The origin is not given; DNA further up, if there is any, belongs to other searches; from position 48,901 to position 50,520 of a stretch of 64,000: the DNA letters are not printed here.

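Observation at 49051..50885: Orphan [NiFe]-hydrogenase large subunit convergent with desulfoferrodoxin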

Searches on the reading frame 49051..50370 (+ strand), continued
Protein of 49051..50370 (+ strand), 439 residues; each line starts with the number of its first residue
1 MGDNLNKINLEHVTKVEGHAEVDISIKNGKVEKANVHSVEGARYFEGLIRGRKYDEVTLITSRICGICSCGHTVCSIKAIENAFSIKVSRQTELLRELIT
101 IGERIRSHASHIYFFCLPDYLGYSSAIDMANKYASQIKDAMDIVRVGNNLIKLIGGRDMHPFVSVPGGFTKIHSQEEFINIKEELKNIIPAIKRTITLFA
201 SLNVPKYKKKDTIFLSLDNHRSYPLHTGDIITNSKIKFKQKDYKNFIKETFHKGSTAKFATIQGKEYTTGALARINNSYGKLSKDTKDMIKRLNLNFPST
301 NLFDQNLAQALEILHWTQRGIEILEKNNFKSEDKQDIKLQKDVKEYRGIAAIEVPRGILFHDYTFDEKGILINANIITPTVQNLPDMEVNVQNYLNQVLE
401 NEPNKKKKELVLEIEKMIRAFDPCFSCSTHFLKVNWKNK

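Call 14: find_encoding_contigs(protein=P0003, flank=8000, max_places=1)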
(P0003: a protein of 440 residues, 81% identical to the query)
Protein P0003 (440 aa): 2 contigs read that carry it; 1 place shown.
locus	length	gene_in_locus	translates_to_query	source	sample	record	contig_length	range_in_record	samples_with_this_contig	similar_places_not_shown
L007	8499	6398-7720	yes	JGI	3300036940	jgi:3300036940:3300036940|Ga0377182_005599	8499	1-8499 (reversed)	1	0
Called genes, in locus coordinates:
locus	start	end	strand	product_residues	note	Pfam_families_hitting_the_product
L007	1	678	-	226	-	?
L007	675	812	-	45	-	PF00301:Rubredoxin, PF21349:RUBY_RBDX (weak)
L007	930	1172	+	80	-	PF26223:DUF8049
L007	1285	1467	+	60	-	-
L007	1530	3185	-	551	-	PF02730:AFOR_N, PF01314:AFOR_C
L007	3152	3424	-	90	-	-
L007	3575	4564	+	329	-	PF13183:Fer4_8 (faint), PF12838:Fer4_7 (faint), PF13187:Fer4_9 (faint), PF13746:Fer4_18 (faint), PF13237:Fer4_10 (faint), PF00037:Fer4 (faint), PF17179:Fer4_22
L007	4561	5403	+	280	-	PF00175:NAD_binding_1, PF10418:DHODB_Fe-S_bind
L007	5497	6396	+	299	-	PF01058:Oxidored_q6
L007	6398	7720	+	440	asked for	PF00374:NiFeSe_Hases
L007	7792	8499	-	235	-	?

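Call 15: find_encoding_contigs(protein=P0008, flank=8000, max_places=1)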
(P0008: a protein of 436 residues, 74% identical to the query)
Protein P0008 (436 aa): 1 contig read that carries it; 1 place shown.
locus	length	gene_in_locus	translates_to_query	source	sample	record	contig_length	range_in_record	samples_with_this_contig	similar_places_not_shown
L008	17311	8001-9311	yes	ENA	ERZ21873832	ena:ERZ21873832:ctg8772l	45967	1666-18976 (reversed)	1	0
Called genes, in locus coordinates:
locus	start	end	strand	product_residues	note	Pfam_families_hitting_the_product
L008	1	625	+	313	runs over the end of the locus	-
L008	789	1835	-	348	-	PF04015:DUF362, PF13183:Fer4_8 (faint), PF14697:Fer4_21 (weak), PF25160:LdpA_Fe-S-bd (weak), PF12838:Fer4_7 (weak), PF13187:Fer4_9 (weak), PF00037:Fer4 (weak), PF12837:Fer4_6 (weak), +2 more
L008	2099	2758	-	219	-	PF00188:CAP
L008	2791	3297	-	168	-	PF08984:DUF1858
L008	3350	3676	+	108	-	PF01155:HypA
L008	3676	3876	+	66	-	PF01455:HupF_HypC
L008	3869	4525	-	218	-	-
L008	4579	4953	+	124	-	-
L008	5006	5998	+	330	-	PF13183:Fer4_8 (faint), PF12838:Fer4_7 (faint), PF13187:Fer4_9 (faint), PF13746:Fer4_18 (faint), PF13237:Fer4_10 (faint), PF00037:Fer4 (faint), PF17179:Fer4_22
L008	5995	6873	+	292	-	PF00175:NAD_binding_1, PF10418:DHODB_Fe-S_bind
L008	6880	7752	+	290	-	PF01058:Oxidored_q6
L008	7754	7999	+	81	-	-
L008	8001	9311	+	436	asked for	PF00374:NiFeSe_Hases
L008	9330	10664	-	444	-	PF00753:Lactamase_B, PF12706:Lactamase_B_2, PF23023:Anti-Pycsar_Apyc1 (faint), PF22505:RNase_J_b_CASP, PF07521:RMMBL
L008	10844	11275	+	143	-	PF02643:DUF192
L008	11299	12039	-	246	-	-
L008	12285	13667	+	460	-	PF02511:Thy1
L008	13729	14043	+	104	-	-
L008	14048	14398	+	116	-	-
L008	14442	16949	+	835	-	PF01624:MutS_I, PF05188:MutS_II, PF05192:MutS_III, PF05190:MutS_IV, PF00488:MutS_V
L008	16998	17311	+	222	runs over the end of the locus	PF00881:Nitroreductase, PF14512:TM1586_NiRdase, PF00881:Nitroreductase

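Call 16: find_encoding_contigs(protein=P0013, flank=8000, max_places=1)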
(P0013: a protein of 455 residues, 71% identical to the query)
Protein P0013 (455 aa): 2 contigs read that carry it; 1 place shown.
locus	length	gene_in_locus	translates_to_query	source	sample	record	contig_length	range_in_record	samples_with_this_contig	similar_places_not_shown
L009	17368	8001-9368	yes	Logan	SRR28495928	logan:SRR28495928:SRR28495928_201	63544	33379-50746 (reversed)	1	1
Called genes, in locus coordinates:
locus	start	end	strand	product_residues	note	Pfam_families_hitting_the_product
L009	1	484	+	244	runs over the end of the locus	-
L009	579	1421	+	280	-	-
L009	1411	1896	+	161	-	-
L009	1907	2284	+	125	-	-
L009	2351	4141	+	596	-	PF06739:SBBP (faint), PF19028:TSP1_spondin (faint)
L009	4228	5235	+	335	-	PF13183:Fer4_8 (faint), PF13746:Fer4_18 (faint), PF12838:Fer4_7 (faint), PF13187:Fer4_9 (faint), PF13237:Fer4_10 (faint), PF17179:Fer4_22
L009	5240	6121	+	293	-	PF00175:NAD_binding_1, PF10418:DHODB_Fe-S_bind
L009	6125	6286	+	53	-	-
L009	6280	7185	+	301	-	PF01058:Oxidored_q6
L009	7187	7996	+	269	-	PF01909:NTP_transf_2, PF18765:Polbeta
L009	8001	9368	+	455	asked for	PF00374:NiFeSe_Hases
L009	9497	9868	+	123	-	-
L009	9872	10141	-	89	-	PF05016:ParE_toxin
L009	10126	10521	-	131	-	-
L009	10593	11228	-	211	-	-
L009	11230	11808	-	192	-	-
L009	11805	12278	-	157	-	-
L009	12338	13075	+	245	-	PF01978:TrmB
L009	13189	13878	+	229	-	PF09335:VTT_dom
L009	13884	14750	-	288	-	PF19656:DUF6159, PF24400:DUF7544 (weak)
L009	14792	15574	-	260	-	-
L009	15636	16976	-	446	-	PF00753:Lactamase_B, PF12706:Lactamase_B_2, PF22505:RNase_J_b_CASP, PF07521:RMMBL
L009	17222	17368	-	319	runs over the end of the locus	PF13404:HTH_AsnC-type (faint), PF13412:HTH_24 (weak)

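Call 18: list_cluster_members(proteins=[window:49051-50367:+, window:50430-50882:-, window:54778-56868:+, window:1502-3370:-, window:62007-63875:-, window:25500-27269:+, window:15990-19247:+])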
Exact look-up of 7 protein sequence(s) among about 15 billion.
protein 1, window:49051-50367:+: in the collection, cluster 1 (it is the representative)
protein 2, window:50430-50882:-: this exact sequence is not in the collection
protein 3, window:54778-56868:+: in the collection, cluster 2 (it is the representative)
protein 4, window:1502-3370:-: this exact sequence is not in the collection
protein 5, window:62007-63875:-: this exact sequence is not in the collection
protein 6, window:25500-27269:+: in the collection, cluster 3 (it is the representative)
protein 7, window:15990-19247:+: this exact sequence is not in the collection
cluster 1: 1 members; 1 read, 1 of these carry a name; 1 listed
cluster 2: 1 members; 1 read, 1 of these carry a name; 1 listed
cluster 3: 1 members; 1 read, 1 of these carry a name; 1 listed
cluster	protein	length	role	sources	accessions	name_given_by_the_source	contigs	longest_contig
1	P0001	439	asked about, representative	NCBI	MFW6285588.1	MAG: Ni/Fe hydrogenase subunit alpha [Nanoarchaeota archaeon]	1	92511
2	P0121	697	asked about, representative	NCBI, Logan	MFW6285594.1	MAG: NAD-dependent DNA ligase LigA [Nanoarchaeota archaeon]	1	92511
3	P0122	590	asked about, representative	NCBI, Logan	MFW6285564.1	MAG: ribosome biogenesis/translation initiation ATPase RLI [Nanoarchaeota archaeon]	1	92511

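Call 19: find_homologous_proteins(query=L007:5497-6393:+, max_evalue=1e-20)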
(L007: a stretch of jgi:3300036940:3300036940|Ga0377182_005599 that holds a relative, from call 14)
Query L007:5497-6393:+ (299 aa): 193 proteins with E <= 1e-20 among 654 candidates; the best 120 are listed.
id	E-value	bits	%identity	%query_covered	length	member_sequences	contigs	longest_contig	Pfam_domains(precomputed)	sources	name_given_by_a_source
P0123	3.4e-203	692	100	100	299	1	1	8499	PF01058.30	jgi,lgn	jgi:sulfhydrogenase subunit delta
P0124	2.6e-162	558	83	96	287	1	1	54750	PF01058.30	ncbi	ncbi:MAG: NADH:ubiquinone oxidoreductase [Nanoarchaeota archaeon]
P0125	1.7e-138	480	73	93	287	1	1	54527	PF01058.30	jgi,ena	-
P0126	2.5e-138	479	72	94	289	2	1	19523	PF01058.30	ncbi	-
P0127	2.5e-138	479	72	92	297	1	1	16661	PF01058.30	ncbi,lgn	-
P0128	2.3e-137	476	72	94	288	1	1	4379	PF01058.30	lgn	-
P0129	4.9e-137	475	72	95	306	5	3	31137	PF01058.30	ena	-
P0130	6.7e-137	474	72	93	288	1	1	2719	PF01058.30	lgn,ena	-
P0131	3.1e-136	472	71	93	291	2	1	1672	PF01058.30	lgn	-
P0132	1.6e-135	470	70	93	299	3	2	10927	PF01058.30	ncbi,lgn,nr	ncbi:MAG: hypothetical protein KC550_03420 [Nanoarchaeota archaeon]|nr:hypothetical protein [Nanoarc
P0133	2.9e-135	469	72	93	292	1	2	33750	PF01058.30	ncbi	-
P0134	5.1e-134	465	71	93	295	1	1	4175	PF01058.30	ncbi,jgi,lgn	-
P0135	8.5e-133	461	73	89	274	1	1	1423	PF01058.30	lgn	-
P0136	3.0e-132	459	88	74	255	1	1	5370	PF01058.30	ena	-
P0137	5.2e-132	458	70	94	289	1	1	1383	PF01058.30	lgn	-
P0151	3.3e-125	436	72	85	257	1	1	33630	PF01058.30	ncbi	-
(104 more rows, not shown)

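Call 20: list_cluster_members(proteins=[P0124, P0126, P0127, P0133, P0151])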
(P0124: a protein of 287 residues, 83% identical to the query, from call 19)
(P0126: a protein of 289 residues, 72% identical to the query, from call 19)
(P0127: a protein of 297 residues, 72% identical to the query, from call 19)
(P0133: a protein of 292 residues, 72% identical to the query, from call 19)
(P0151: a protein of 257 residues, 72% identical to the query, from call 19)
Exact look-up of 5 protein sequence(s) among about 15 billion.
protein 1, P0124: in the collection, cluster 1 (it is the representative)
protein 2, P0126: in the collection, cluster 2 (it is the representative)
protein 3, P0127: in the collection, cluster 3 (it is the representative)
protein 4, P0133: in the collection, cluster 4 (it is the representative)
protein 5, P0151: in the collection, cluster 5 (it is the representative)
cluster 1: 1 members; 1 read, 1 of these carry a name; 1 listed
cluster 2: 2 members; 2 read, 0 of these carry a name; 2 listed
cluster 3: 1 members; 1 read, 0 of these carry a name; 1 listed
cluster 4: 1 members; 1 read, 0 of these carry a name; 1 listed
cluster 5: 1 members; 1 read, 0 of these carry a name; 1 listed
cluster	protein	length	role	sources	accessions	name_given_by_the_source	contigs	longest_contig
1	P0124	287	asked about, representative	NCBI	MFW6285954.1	MAG: NADH:ubiquinone oxidoreductase [Nanoarchaeota archaeon]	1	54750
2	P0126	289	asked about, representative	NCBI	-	-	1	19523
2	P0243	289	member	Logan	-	-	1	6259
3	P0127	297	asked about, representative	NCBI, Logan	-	-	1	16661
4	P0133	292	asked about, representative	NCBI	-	-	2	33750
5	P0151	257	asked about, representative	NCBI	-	-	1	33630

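Call 21: find_encoding_contigs(protein=P0124, flank=10000, max_places=2)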
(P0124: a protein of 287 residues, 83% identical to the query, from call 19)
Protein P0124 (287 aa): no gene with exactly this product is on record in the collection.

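Call 33: search_solved_structures(query=window:49051-50367:+, max_evalue=0.00001, show_alignments=2)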
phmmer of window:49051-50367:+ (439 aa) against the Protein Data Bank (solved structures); distinct sequences matched with E-value up to 0.00001: 70 (the best 60 are shown).
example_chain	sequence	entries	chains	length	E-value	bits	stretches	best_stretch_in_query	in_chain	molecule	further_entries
5yxy_A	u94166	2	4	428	7.2e-69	236.1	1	8-432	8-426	Cytosolic NiFe-hydrogenase, alpha subunit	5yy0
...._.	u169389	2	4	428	7.9e-69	235.9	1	8-433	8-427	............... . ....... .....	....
9e15_B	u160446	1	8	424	5e-68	233.3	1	8-430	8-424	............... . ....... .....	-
9e1j_B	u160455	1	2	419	6.8e-68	232.9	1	8-430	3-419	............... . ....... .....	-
5odc_F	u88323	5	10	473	4.4e-55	190.6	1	7-432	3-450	Methyl-viologen reducing hydrogenase subunit A | Methyl-viologen reducing hydrogenase, subunit A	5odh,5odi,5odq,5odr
9sfi_g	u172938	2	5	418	6.7e-46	160.4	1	6-394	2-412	Coenzyme F420-reducing hydrogenase, alpha subunit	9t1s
9sw2_F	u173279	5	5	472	2.3e-43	152.1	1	7-432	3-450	F420-non-reducing hydrogenase subunit A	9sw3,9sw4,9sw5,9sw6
7t2r_D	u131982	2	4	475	7.3e-42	147.1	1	7-432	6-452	NiFe hydrogenase large subunit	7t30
5xf9_D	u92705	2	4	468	3.4e-32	115.3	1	7-430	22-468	NAD-reducing hydrogenase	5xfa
3zfs_A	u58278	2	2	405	1.4e-26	96.7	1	10-200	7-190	F420-REDUCING HYDROGENASE, SUBUNIT ALPHA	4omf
5jsu_B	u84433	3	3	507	4.9e-26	95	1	8-193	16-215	Periplasmic [NiFeSe] hydrogenase, large subunit, selenocysteine-containing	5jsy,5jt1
9r51_A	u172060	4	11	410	1.2e-25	93.6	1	9-172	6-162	F420-reducing [NiFe]-hydrogenase from Methanothermococcus thermolithotrophicus subunit alp | F420-reducing [NiFe]-hydrogenase from Methanothermococcus thermolit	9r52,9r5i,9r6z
4ci0_A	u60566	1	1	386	2.4e-25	92.7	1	10-200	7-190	F420-REDUCING HYDROGENASE, SUBUNIT ALPHA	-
4kl8_L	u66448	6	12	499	1e-24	90.6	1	3-134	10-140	Nickel-dependent hydrogenase large subunit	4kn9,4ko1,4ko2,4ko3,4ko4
1cc1_L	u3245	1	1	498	1e-24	90.6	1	3-134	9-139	HYDROGENASE (LARGE SUBUNIT)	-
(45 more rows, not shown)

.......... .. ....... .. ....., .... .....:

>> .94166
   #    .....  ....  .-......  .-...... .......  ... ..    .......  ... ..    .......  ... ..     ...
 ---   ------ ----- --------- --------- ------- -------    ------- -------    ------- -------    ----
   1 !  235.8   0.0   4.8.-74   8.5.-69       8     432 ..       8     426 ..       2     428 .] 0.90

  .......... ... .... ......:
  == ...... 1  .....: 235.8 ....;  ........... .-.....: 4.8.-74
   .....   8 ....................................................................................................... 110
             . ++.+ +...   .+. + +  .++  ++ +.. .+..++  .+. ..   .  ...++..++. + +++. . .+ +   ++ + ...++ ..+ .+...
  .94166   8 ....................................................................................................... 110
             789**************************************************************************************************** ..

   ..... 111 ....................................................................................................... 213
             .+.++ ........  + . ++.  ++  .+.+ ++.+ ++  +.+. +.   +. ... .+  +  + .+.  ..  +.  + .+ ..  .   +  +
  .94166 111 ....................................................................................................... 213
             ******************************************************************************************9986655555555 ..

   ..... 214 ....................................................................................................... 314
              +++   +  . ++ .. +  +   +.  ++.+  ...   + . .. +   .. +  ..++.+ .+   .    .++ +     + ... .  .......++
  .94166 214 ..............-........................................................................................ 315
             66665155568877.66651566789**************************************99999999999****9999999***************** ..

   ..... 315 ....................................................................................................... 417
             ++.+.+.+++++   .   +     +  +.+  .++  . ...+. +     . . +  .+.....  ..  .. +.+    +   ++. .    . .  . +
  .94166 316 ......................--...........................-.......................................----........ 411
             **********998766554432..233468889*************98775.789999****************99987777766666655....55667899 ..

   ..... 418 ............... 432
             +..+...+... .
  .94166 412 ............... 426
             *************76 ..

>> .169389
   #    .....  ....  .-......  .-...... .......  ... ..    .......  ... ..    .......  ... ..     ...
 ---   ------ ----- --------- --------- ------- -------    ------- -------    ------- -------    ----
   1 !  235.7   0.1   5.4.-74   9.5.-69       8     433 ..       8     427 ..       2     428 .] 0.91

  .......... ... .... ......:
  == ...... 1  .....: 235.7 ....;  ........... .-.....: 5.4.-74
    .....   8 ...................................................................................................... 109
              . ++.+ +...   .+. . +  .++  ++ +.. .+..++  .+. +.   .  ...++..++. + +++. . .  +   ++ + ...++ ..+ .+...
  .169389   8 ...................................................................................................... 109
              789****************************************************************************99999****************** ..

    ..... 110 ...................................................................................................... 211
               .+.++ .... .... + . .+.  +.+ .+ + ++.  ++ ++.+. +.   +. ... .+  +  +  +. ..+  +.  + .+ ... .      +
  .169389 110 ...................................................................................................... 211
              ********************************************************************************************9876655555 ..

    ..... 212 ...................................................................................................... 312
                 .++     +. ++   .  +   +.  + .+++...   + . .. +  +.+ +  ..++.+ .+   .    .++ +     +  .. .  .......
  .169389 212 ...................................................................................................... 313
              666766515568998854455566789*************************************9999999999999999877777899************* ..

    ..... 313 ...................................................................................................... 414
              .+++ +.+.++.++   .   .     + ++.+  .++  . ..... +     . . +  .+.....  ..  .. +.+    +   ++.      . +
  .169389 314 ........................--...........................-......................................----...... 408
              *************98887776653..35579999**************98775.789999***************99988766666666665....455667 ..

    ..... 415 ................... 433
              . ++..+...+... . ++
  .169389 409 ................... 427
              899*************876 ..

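Call 46: find_encoding_contigs(protein=P0121, flank=10000, max_places=4)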
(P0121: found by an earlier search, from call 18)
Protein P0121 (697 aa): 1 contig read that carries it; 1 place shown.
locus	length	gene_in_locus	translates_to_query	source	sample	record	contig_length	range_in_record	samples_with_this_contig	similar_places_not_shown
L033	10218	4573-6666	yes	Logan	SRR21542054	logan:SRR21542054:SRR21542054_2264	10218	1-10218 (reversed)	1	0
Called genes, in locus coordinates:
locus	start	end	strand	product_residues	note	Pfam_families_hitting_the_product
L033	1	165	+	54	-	?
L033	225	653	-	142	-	PF06397:Desulfoferrod_N, PF01880:Desulfoferrodox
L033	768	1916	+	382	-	PF03595:SLAC1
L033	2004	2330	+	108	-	-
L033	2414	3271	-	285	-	PF04018:VCA0040-like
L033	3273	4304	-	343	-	-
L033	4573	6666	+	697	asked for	PF22745:Nlig-Ia, PF01653:DNA_ligase_aden, PF03120:OB_DNA_ligase, PF03119:DNA_ligase_ZBD, PF14520:HHH_5 (faint), PF12826:HHH_2, PF00533:BRCT, PF12738:PTCB-BRCT (weak)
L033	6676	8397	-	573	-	PF14716:HHH_8, PF14520:HHH_5 (faint), PF14791:DNA_pol_B_thumb, PF02811:PHP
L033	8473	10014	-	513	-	PF00990:GGDEF, PF13487:HD_5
